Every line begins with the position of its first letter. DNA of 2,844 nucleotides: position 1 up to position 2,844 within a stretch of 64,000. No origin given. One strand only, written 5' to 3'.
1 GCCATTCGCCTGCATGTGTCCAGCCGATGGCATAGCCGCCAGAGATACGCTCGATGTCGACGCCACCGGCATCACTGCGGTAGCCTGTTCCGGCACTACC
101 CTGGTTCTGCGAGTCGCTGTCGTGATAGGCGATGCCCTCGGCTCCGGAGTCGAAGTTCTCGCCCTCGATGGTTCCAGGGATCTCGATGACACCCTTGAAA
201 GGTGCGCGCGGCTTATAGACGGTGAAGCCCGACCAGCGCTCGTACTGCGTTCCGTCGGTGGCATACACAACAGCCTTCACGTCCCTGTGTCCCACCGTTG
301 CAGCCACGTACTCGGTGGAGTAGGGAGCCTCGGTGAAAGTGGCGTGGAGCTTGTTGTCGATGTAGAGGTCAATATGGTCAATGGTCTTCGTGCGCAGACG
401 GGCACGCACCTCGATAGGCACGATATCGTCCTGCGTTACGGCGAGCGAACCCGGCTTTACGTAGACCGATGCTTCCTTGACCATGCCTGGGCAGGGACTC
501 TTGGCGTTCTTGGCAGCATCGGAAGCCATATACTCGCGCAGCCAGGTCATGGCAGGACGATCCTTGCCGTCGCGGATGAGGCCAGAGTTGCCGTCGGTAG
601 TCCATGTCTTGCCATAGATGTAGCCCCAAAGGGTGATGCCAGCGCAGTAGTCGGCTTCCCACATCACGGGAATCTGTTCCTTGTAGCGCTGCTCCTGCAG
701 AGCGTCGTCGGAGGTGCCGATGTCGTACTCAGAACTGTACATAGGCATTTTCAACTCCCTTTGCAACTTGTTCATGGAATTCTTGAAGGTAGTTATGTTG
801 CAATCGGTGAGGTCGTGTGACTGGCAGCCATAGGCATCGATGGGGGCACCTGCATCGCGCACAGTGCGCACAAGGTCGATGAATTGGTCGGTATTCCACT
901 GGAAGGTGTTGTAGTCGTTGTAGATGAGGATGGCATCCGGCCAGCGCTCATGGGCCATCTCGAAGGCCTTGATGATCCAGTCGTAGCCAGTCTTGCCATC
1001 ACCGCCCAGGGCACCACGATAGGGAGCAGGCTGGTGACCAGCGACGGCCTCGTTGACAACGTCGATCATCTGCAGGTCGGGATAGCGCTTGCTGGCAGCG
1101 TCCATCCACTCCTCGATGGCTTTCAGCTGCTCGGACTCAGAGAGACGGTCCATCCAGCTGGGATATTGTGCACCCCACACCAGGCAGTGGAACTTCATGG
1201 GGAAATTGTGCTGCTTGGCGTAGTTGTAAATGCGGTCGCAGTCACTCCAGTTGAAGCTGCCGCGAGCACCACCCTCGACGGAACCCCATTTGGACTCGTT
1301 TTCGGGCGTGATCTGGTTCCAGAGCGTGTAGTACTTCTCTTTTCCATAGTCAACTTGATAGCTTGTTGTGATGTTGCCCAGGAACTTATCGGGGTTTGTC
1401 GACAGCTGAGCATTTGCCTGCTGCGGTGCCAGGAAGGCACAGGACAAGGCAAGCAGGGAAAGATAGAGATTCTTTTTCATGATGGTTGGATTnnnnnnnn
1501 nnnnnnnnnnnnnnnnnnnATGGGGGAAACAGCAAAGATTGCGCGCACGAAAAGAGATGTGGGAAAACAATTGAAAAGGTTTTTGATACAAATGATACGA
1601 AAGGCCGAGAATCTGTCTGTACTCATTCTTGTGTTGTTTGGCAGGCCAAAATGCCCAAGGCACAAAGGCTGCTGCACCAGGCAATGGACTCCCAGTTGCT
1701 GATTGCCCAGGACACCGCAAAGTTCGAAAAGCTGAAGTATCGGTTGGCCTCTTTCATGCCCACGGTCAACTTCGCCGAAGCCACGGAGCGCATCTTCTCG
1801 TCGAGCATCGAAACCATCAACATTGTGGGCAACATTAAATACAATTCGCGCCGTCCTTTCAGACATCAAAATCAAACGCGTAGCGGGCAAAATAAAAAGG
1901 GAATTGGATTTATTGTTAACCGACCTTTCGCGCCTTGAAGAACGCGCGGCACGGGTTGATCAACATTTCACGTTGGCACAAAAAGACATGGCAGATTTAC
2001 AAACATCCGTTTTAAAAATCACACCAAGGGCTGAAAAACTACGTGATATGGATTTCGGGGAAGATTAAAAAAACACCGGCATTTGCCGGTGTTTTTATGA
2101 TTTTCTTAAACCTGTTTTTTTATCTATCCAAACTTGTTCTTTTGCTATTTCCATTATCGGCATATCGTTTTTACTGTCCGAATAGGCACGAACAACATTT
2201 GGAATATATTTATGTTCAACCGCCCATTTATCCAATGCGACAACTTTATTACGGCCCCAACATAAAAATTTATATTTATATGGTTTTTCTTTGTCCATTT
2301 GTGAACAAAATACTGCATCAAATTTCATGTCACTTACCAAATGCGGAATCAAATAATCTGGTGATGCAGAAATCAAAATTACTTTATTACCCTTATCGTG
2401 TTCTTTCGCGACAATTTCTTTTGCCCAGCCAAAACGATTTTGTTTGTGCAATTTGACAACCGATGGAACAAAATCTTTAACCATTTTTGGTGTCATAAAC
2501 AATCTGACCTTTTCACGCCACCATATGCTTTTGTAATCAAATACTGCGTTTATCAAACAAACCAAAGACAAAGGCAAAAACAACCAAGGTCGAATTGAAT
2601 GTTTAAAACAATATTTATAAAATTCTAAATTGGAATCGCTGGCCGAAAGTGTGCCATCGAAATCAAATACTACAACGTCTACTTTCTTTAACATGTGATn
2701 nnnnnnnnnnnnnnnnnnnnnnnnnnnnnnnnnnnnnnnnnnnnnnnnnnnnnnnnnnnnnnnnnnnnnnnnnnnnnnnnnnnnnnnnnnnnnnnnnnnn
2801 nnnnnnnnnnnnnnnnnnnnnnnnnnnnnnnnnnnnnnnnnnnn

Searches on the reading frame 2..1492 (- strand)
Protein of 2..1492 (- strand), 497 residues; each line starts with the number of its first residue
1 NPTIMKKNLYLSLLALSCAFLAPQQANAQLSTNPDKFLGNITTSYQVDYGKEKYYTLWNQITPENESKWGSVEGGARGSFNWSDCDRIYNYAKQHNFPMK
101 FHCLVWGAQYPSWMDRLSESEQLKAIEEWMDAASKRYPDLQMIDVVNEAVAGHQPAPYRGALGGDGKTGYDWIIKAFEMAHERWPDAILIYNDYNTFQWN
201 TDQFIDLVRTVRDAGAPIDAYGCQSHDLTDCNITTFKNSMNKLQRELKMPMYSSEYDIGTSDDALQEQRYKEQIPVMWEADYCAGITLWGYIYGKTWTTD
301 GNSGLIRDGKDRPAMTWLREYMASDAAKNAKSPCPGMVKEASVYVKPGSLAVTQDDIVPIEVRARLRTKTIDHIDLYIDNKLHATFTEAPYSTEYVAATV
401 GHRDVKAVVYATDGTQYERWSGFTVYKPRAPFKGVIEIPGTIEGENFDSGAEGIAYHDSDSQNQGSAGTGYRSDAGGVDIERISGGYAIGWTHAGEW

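Call 92: search_solved_structures(query=window:2-1492:-, max_evalue=0.00001)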
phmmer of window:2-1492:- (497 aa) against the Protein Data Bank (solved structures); distinct sequences matched with E-value up to 0.00001: 142 (the best 60 are shown).
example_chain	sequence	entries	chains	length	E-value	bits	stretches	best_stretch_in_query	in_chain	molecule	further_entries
4pmx_A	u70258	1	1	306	9.8e-57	195.9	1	30-324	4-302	Xylanase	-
4pn2_A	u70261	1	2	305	1.1e-56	195.8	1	30-324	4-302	Xylanase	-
4pmy_A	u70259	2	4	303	1.4e-56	195.4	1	32-324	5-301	Xylanase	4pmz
1v6y_A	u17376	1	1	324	2.8e-30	108.6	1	58-301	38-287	Beta-xylanase,Exoglucanase/xylanase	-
1nq6_A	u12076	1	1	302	7.1e-30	107.3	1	58-310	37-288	Xys1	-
1e0v_A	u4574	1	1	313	1.7e-29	106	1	58-323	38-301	ENDO-1,4-BETA-XYLANASE A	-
1e0w_A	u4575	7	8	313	2.5e-29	105.5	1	58-320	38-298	ENDO-1,4-BETA-XYLANASE A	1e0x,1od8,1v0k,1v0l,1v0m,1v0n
1xas_A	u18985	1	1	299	1.8e-28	102.6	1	58-316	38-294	1,4-BETA-D-XYLAN XYLANOHYDROLASE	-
5m0k_A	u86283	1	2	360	2.1e-28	102.4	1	58-312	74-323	Beta-xylanase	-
1isv_A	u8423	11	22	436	1.7e-27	99.4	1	58-316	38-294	endo-1,4-beta-D-xylanase | ENDO-1,4-BETA-XYLANASE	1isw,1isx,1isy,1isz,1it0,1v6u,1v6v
2g3i_A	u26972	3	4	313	5e-27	97.9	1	58-314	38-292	Xylanase | Hydrolase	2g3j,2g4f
5ay7_A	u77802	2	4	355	5.1e-27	97.8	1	58-227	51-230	xylanase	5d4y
5gqd_A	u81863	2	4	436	2.8e-26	95.4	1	58-316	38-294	Beta-xylanase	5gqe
2d1z_A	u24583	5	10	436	3.8e-26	94.9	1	58-316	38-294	ENDO-1,4-BETA-D-XYLANASE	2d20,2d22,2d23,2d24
1ta3_B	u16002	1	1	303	3e-25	92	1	58-314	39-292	Endo-1,4-beta-xylanase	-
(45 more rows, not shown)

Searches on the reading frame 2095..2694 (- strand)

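Call 56: search_protein_families(library=pfam, proteins=[window:2095-2694:-], max_evalue=0.001)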
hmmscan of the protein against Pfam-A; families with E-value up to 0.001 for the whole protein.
window:2095-2694:- (199 aa): 1 family
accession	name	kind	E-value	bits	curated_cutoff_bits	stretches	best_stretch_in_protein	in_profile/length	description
PF12710.13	HAD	-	1.2e-21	78.5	27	1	8-182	1-189/189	haloacid dehalogenase-like hydrolase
